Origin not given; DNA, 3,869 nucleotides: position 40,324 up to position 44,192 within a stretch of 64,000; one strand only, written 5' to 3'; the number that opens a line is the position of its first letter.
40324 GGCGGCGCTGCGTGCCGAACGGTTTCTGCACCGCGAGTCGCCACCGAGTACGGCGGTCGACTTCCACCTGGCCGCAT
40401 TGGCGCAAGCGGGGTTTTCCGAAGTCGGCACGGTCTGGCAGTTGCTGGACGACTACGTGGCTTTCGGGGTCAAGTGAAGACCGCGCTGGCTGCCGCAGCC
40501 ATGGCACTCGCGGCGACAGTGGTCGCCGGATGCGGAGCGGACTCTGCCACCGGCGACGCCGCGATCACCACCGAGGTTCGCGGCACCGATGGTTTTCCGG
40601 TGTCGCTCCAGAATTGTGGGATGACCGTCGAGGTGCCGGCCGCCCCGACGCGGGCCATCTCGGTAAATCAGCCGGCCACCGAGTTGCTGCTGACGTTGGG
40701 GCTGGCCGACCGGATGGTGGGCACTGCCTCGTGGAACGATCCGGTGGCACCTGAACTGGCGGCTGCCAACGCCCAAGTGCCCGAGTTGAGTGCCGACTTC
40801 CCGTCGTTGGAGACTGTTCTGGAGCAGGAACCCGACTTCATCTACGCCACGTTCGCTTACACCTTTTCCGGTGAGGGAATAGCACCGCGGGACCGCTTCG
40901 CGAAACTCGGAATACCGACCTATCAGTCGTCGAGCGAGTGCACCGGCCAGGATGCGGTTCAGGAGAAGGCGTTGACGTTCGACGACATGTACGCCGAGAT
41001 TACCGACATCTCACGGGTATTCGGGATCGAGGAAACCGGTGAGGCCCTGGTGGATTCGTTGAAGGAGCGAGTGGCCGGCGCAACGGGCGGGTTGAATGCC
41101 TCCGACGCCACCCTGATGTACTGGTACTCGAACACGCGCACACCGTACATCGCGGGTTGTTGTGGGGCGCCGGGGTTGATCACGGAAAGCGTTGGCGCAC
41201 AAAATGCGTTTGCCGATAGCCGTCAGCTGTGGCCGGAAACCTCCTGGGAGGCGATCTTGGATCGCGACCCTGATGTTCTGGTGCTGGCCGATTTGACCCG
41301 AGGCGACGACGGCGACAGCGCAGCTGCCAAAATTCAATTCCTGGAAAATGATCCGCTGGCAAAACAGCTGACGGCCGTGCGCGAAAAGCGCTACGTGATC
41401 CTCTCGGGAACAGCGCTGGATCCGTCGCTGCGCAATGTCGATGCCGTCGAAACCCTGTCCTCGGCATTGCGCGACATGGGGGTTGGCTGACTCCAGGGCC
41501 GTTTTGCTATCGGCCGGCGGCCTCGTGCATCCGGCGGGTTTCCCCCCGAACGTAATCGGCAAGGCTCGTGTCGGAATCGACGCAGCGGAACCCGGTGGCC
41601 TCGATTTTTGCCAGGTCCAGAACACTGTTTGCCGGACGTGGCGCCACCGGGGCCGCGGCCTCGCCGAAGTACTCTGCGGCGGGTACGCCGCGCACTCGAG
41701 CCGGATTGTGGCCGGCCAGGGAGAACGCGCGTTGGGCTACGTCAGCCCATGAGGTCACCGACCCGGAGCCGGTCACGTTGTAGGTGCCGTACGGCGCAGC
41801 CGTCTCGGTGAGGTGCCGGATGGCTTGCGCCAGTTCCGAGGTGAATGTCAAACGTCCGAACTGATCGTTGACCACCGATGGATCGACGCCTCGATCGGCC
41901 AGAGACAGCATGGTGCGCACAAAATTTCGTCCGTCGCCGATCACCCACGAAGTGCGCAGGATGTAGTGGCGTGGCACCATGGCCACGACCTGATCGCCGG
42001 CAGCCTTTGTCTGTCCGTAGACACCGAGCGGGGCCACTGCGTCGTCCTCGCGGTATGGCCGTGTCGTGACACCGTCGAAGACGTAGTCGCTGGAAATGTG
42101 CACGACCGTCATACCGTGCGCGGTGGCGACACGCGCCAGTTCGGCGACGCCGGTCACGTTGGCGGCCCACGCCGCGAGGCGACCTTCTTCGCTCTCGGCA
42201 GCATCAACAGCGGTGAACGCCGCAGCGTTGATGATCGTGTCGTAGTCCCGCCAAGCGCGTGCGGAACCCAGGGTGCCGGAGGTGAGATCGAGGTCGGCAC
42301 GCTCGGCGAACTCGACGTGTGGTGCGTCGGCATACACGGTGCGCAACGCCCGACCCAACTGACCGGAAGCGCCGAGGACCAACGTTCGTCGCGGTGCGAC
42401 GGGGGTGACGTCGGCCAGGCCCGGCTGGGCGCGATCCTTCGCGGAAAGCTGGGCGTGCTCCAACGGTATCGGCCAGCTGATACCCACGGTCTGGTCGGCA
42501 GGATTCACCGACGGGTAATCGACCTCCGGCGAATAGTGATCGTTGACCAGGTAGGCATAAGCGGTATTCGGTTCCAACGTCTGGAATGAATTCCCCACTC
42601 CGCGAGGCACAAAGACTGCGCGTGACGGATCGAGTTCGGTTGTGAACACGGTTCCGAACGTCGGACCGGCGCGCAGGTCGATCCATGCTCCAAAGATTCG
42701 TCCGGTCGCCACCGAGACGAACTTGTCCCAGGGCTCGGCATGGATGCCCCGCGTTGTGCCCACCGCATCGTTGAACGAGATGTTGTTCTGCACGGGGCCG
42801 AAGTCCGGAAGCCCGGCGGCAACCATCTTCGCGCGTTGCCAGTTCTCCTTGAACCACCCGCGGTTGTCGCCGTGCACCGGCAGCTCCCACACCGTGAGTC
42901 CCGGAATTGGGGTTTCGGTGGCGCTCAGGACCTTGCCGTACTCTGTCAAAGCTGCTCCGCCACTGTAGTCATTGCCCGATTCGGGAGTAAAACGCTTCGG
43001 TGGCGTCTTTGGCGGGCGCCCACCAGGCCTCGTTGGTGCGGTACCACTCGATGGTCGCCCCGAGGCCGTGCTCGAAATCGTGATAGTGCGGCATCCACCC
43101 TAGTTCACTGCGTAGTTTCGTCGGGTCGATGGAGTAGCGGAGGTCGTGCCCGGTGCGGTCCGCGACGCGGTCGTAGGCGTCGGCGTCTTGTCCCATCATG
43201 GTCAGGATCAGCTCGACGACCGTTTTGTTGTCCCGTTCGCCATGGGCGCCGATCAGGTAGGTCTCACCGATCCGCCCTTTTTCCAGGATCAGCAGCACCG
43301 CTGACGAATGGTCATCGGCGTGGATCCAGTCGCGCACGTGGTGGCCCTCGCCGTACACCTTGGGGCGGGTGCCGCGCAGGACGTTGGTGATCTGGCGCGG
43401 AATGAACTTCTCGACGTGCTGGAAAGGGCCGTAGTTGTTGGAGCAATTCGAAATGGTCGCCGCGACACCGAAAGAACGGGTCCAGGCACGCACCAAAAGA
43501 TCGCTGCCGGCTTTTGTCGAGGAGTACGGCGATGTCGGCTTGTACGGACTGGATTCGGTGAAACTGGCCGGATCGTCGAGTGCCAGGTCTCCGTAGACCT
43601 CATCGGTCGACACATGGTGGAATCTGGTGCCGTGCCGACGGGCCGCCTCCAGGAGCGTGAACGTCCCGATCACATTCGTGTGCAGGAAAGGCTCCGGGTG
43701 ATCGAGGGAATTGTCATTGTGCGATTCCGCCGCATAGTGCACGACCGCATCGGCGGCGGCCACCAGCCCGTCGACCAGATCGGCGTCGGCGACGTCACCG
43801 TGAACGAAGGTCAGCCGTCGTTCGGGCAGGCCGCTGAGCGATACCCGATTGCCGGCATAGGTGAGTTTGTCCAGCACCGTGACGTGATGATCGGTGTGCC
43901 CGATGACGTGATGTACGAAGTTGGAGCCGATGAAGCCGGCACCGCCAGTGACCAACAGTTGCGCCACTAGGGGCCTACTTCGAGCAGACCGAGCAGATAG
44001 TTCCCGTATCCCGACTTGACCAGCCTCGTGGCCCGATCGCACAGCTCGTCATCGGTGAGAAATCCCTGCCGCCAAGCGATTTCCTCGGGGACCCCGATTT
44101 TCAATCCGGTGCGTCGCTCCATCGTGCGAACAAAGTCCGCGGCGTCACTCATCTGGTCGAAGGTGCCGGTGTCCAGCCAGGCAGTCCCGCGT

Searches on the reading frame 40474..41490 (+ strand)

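Call 15: search_protein_families(library=pfam, proteins=[window:40474-41490:+], max_evalue=0.001)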
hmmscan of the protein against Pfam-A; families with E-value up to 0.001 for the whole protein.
window:40474-41490:+ (338 aa): 1 family
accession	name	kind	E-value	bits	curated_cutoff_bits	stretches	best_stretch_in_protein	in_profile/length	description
PF01497.23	Peripla_BP_2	-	4.1e-24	85.7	27.5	1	63-309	3-230/235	Periplasmic binding protein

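Call 46: search_protein_families(library=ncbifam, proteins=[window:40474-41490:+], max_evalue=0.01)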
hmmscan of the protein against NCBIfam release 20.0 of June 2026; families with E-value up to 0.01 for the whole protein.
window:40474-41490:+ (338 aa): 6 families
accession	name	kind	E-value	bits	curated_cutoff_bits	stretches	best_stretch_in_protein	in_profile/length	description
TIGR03868.1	F420-O_ABCperi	hypoth_equivalog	4.5e-73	246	392.4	1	42-334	1-286/287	putative F420-0 ABC transporter substrate-binding protein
NF052484.1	sider_BP_EitA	equivalog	4.9e-56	190.2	640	1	40-337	18-327/328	siderophore ABC transporter substrate-binding protein EitA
TIGR04281.1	peripla_PGF_1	equivalog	1.1e-12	47.8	325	1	41-333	3-265/330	PGF-CTERM-anchored ABC transporter substrate-binding protein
NF002894.0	PRK03379.1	equivalog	1e-08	34.7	234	1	50-272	16-215/266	vitamin B12 ABC transporter substrate-binding protein BtuF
NF047879.1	catechol_SstD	exception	0.0001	21.5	450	0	169-308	175-314/343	ferrated catecholamine ABC transporter substrate-binding lipoprotein SstD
TIGR03659.1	IsdE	equivalog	0.00032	20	298.65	1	168-316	126-273/292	heme ABC transporter substrate-binding protein IsdE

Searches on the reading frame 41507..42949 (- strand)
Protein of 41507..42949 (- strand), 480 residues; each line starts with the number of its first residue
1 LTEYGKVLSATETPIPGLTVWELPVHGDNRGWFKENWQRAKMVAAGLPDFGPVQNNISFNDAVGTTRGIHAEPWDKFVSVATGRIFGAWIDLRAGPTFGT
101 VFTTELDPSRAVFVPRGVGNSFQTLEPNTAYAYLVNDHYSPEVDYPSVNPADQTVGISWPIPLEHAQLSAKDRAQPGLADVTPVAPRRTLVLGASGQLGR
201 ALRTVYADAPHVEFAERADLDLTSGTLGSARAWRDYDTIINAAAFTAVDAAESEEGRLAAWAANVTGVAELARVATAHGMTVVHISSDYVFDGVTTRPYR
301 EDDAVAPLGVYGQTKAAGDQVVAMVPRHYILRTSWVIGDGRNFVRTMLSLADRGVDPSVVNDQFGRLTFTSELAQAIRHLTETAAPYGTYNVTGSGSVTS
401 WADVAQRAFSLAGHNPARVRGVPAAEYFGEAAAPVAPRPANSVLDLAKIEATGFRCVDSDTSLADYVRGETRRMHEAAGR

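Call 15: search_protein_families(library=pfam, proteins=[window:41507-42949:-], max_evalue=0.001)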
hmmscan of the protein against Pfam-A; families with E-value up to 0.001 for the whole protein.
window:41507-42949:- (480 aa): 6 families
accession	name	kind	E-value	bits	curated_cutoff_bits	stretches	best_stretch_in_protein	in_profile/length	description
PF04321.23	RmlD_sub_bind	-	2.5e-68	230.7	27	1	188-464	2-279/287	RmlD substrate binding domain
PF00908.23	dTDP_sugar_isom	-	7.8e-39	133.5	27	1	12-180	1-168/168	dTDP-4-dehydrorhamnose 3,5-epimerase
PF01370.27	Epimerase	-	1.9e-14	54.1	20.9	1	190-349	2-187/240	NAD dependent epimerase/dehydratase family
PF16363.11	GDP_Man_Dehyd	-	1.8e-07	31.4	27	1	235-332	75-174/332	GDP-mannose 4,6 dehydratase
PF07993.18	NAD_binding_4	-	1.5e-05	24.7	20.1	1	233-339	86-210/258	Male sterility protein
PF02719.21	Polysacc_synt_2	-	7.3e-05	22.5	20.2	1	235-325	77-152/293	Polysaccharide biosynthesis protein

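Call 46: search_protein_families(library=ncbifam, proteins=[window:41507-42949:-], max_evalue=0.01)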
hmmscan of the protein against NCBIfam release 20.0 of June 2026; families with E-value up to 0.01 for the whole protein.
window:41507-42949:- (480 aa): 9 families
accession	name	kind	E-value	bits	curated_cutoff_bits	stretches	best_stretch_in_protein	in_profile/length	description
TIGR01214.1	rmlD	equivalog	2.1e-64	217.4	224.05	1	189-459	2-274/285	dTDP-4-dehydrorhamnose reductase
NF007440.0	PRK09987.1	equivalog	4.1e-41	141.2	308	1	223-451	43-273/299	dTDP-4-dehydrorhamnose reductase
TIGR01221.1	rmlC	equivalog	2.1e-24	86.3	155.75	1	11-181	3-175/176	dTDP-4-dehydrorhamnose 3,5-epimerase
TIGR01181.1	dTDP_gluc_dehyt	equivalog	2.1e-08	33.6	365.1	1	234-334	72-174/321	dTDP-glucose 4,6-dehydratase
TIGR01179.1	galE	equivalog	8.6e-06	24.8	262.3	1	234-323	69-157/332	UDP-glucose 4-epimerase GalE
TIGR02197.1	heptose_epim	equivalog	0.00015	21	274.6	1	234-323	65-150/316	ADP-glyceromanno-heptose 6-epimerase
TIGR01746.1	Thioester-redct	subfamily_domain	0.00016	21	213.35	1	235-404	88-273/371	thioester reductase domain-containing protein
TIGR02622.1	CDP_4_6_dhtase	equivalog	0.0011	18.1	278.45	1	252-330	92-173/352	CDP-glucose 4,6-dehydratase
TIGR03589.1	PseB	equivalog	0.0038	16.2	407.75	0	231-322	70-146/324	UDP-N-acetylglucosamine 4,6-dehydratase (inverting)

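Call 54: find_homologous_proteins(query=window:41507-42949:-, max_evalue=1e-30)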
Query window:41507-42949:- (480 aa): 8000 proteins with E <= 1e-30 among 8000 candidates; the best 120 are listed.
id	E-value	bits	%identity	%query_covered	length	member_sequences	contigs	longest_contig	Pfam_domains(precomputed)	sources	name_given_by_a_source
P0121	0.0e+0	1084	100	100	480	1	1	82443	PF04321.24,PF16363.12,PF07993.19,PF00908.24,PF01370.28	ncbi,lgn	ncbi:MAG: bifunctional dTDP-4-dehydrorhamnose 3,5-epimerase family protein/NAD(P)-dependent oxidored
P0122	1.6e-266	903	83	100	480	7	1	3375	PF04321.24,PF16363.12,PF07993.19,PF00908.24,PF01370.28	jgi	jgi:dTDP-4-dehydrorhamnose 3,5-epimerase/reductase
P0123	4.3e-265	898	83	99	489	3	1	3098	PF04321.24,PF16363.12,PF00908.24,PF01370.28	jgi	-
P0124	2.1e-262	889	82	98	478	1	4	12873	PF04321.24,PF16363.12,PF07993.19,PF00908.24,PF01370.28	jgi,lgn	-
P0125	7.0e-261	884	81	100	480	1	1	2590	PF04321.24,PF16363.12,PF07993.19,PF00908.24,PF01370.28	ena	-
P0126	1.5e-260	883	81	100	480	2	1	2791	PF04321.24,PF16363.12,PF07993.19,PF00908.24,PF01370.28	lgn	-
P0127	1.8e-260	883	80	100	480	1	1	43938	PF04321.24,PF16363.12,PF07993.19,PF00908.24,PF01370.28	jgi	jgi:dTDP-4-dehydrorhamnose 3,5-epimerase/reductase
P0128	2.3e-260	883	80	100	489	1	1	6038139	PF04321.24,PF16363.12,PF07993.19,PF00908.24,PF01370.28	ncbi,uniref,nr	ncbi:sugar nucleotide-binding protein [Mycolicibacterium austroafricanum]|uniref:sugar nucleotide-bi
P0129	4.5e-260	882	81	98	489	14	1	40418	PF04321.24,PF16363.12,PF07993.19,PF00908.24,PF01370.28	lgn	-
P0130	1.1e-259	880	81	100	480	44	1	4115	PF04321.24,PF16363.12,PF07993.19,PF00908.24,PF01370.28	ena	-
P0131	3.3e-259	879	80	100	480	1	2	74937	PF04321.24,PF16363.12,PF07993.19,PF00908.24,PF01370.28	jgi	jgi:dTDP-4-dehydrorhamnose 3,5-epimerase/reductase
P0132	7.5e-259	878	82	98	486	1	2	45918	PF04321.24,PF16363.12,PF00908.24,PF01370.28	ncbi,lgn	ncbi:bifunctional dTDP-4-dehydrorhamnose 3,5-epimerase family protein/NAD(P)-dependent oxidoreductas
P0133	8.7e-259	877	80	99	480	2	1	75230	PF04321.24,PF16363.12,PF00908.24,PF01370.28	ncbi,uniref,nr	ncbi:bifunctional dTDP-4-dehydrorhamnose 3,5-epimerase family protein/NAD(P)-dependent oxidoreductas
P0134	1.6e-258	877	81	100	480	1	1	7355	PF04321.24,PF16363.12,PF07993.19,PF00908.24,PF01370.28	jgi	jgi:dTDP-4-dehydrorhamnose 3,5-epimerase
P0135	1.6e-258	877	80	100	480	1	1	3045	PF04321.24,PF16363.12,PF00908.24,PF01370.28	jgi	jgi:dTDP-4-dehydrorhamnose 3,5-epimerase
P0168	3.3e-250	849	76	99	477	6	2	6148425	PF04321.24,PF16363.12,PF07993.19,PF00908.24,PF01370.28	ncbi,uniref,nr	ncbi:sugar nucleotide-binding protein [Mycolicibacterium gilvum]|uniref:dTDP-4-dehydrorhamnose reduc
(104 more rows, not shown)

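Call 55: find_encoding_contigs(protein=P0168, flank=10000, max_places=1)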
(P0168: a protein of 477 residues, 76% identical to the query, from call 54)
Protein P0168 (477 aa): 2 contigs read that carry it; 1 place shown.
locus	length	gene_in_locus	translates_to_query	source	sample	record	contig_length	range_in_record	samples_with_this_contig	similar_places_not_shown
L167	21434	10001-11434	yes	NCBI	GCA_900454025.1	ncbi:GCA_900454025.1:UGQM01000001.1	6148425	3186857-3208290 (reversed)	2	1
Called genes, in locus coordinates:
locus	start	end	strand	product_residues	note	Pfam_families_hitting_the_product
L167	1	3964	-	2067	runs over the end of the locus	PF00109:ketoacyl-synt, PF02801:Ketoacyl-synt_C, PF16197:KAsynt_C_assoc, PF00698:Acyl_transf_1, PF00550:PP-binding, PF08659:KR, PF00106:adh_short, PF21089:PKS_DH_N, +1 more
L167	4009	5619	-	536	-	PF21607:FabD_helical_ins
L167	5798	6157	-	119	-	-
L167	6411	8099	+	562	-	-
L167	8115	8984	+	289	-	PF00483:NTP_transferase, PF12804:NTP_transf_3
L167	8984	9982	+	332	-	PF01073:3Beta_HSD, PF01370:Epimerase, PF02719:Polysacc_synt_2, PF04321:RmlD_sub_bind, PF07993:NAD_binding_4, PF13460:NAD_binding_10, PF16363:GDP_Man_Dehyd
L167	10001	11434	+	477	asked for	PF00908:dTDP_sugar_isom, PF01370:Epimerase, PF04321:RmlD_sub_bind, PF16363:GDP_Man_Dehyd (weak), PF07993:NAD_binding_4 (weak)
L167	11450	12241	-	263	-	PF17964:Big_10, PF03734:YkuD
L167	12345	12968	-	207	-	-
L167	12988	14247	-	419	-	PF23717:DUF7159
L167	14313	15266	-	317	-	PF00291:PALP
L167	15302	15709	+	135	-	PF13279:4HBT_2, PF03061:4HBT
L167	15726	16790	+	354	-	PF00491:Arginase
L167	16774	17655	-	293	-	PF02353:CMAS, PF13489:Methyltransf_23, PF13649:Methyltransf_25, PF08241:Methyltransf_11 (weak), PF08242:Methyltransf_12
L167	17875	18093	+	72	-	-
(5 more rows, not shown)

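Call 56: find_encoding_contigs(protein=P0128, flank=10000, max_places=1)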
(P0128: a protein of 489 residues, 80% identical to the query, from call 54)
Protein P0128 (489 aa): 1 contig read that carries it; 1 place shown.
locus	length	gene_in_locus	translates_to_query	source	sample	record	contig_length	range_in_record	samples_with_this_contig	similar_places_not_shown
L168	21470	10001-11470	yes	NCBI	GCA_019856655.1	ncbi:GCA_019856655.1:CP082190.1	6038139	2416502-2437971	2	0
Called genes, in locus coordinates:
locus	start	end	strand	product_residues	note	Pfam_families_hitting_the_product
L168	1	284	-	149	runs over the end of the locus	PF00165:HTH_AraC (weak), PF12833:HTH_18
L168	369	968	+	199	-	PF00440:TetR_N (faint), PF16925:TetR_C_13, PF21993:TetR_C_13_2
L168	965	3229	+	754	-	PF04879:Molybdop_Fe4S4, PF00384:Molybdopterin, PF01568:Molydop_binding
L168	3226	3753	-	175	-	-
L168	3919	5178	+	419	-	PF00067:p450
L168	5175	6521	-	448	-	PF00890:FAD_binding_2 (faint), PF01266:DAO, PF01494:FAD_binding_3, PF03486:HI0933_like (weak), PF07992:Pyr_redox_2 (weak), PF12831:FAD_oxidored, PF13450:NAD_binding_8, PF04820:Trp_halogenase (weak)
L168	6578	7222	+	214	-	PF00440:TetR_N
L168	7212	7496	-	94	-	-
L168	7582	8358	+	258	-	PF01381:HTH_3, PF13560:HTH_31, PF17765:MLTR_LBD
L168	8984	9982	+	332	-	PF01073:3Beta_HSD, PF01370:Epimerase, PF02719:Polysacc_synt_2, PF04321:RmlD_sub_bind, PF07993:NAD_binding_4 (weak), PF13460:NAD_binding_10 (weak), PF16363:GDP_Man_Dehyd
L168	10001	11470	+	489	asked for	PF00908:dTDP_sugar_isom, PF01370:Epimerase, PF04321:RmlD_sub_bind, PF07993:NAD_binding_4 (weak), PF16363:GDP_Man_Dehyd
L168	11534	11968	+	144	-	PF05481:Myco_19_kDa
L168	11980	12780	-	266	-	PF17964:Big_10, PF03734:YkuD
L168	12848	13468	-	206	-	-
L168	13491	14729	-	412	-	PF23717:DUF7159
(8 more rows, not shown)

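Call 58: search_solved_structures(query=window:41507-42949:-, max_evalue=1e-20)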
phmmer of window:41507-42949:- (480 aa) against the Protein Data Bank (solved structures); distinct sequences matched with E-value up to 1e-20: 7.
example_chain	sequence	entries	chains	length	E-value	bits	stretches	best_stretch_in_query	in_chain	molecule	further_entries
1nxm_A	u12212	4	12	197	3.8e-52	181.1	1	4-185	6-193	dTDP-6-deoxy-D-xylo-4-hexulose 3,5-epimerase | DTDP-4-DEHYDRORHAMNOSE 3,5-EPIMERASE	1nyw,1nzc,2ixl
8g22_A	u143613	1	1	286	5.7e-42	147.6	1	189-471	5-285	dTDP-4-dehydrorhamnose reductase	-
8ctr_A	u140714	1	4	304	3.9e-38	134.9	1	188-448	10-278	dTDP-4-dehydrorhamnose reductase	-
4wpg_A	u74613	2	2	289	4e-38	134.9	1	189-456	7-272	dTDP-4-dehydrorhamnose reductase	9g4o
1vl0_A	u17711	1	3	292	5.4e-38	134.5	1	188-450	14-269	DTDP-4-dehydrorhamnose reductase, rfbD ortholog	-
1kbz_A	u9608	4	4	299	3.3e-36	128.6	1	218-450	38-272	dTDP-glucose oxidoreductase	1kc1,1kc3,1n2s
3sc6_A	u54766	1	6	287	2.6e-34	122.3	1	187-453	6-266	dTDP-4-dehydrorhamnose reductase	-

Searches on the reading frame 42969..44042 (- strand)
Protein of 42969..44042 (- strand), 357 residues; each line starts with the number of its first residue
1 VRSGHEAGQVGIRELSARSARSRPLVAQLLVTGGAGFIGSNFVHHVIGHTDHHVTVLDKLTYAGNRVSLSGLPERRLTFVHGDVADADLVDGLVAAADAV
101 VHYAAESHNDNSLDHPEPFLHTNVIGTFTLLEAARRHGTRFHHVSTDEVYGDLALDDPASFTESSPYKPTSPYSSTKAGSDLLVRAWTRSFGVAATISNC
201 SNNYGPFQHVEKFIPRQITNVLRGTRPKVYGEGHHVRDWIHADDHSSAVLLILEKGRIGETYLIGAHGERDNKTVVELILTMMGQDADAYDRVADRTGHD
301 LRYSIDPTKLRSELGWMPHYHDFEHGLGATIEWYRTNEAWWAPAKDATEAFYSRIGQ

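Call 15: search_protein_families(library=pfam, proteins=[window:42969-44042:-], max_evalue=0.001)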
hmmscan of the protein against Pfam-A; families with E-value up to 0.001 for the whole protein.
window:42969-44042:- (357 aa): 7 families
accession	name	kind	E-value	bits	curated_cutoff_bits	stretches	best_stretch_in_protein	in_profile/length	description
PF16363.11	GDP_Man_Dehyd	-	4e-70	237.3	27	1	30-321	1-324/332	GDP-mannose 4,6 dehydratase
PF01370.27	Epimerase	-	3.2e-63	213.8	20.9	1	30-265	2-240/240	NAD dependent epimerase/dehydratase family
PF01073.25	3Beta_HSD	-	3.8e-14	52.8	22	1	30-245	1-221/280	3-beta hydroxysteroid dehydrogenase/isomerase family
PF04321.23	RmlD_sub_bind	-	1.4e-12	47.8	27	1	28-188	2-140/287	RmlD substrate binding domain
PF07993.18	NAD_binding_4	-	2.9e-11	43.5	20.1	1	31-202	1-206/258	Male sterility protein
PF02719.21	Polysacc_synt_2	-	9.8e-11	41.8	20.2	1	29-148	1-130/293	Polysaccharide biosynthesis protein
PF13460.12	NAD_binding_10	-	5.6e-07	30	27.2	1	33-152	1-104/184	NAD(P)H-binding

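Call 46: search_protein_families(library=ncbifam, proteins=[window:42969-44042:-], max_evalue=0.01)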
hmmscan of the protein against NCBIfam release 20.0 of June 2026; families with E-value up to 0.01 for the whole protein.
window:42969-44042:- (357 aa): 29 families (the best 25 are shown)
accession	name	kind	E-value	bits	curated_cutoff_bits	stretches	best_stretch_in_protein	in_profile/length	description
TIGR01181.1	dTDP_gluc_dehyt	equivalog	1.7e-135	451.2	365.1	1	29-343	2-320/321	dTDP-glucose 4,6-dehydratase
NF007582.0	PRK10217.1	equivalog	1.7e-97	326.7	698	1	28-348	3-345/355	dTDP-glucose 4,6-dehydratase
NF007490.0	PRK10084.1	subfamily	3.8e-95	318.9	649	1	28-348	2-348/361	dTDP-glucose 4,6-dehydratase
TIGR04180.1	EDH_00030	hypoth_equivalog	1.1e-35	123.1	475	1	30-320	2-296/297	NAD-dependent 4,6-dehydratase LegB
TIGR01179.1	galE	equivalog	1.3e-33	116.2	262.3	1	29-337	2-328/332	UDP-glucose 4-epimerase GalE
TIGR02622.1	CDP_4_6_dhtase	equivalog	1.4e-19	70.4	278.45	1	28-337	6-333/352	CDP-glucose 4,6-dehydratase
TIGR01472.1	gmd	equivalog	3.2e-18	66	415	1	75-293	54-278/342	GDP-mannose 4,6-dehydratase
TIGR03466.1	HpnA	hypoth_equivalog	8.9e-18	64.2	367.65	1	29-267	3-231/327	hopanoid-associated sugar epimerase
TIGR02197.1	heptose_epim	equivalog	1.3e-17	64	274.6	1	29-287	1-264/316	ADP-glyceromanno-heptose 6-epimerase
NF007956.0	PRK10675.1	subfamily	3.3e-17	62.6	394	1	28-177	2-153/338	UDP-glucose 4-epimerase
NF052578.1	StrlDmthSdmBMthl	equivalog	1.2e-15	58.2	600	1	30-266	4-229/328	sterol demethylase protein SdmB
NF043036.1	ErythonDh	equivalog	2.1e-14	53.4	325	1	28-189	2-165/321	D-erythronate dehydrogenase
NF042422.1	oxyalk_red_OleD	equivalog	7.4e-14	51.8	580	1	28-284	2-251/329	2-alkyl-3-oxoalkanoate reductase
NF011728.1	PRK15181.1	equivalog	1.4e-13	50.5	760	1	28-334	17-337/348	Vi polysaccharide biosynthesis UDP-N-acetylglucosaminuronic acid C-4 epimerase TviC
TIGR01214.1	rmlD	equivalog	4.9e-11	42.3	224.05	1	29-191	2-142/285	dTDP-4-dehydrorhamnose reductase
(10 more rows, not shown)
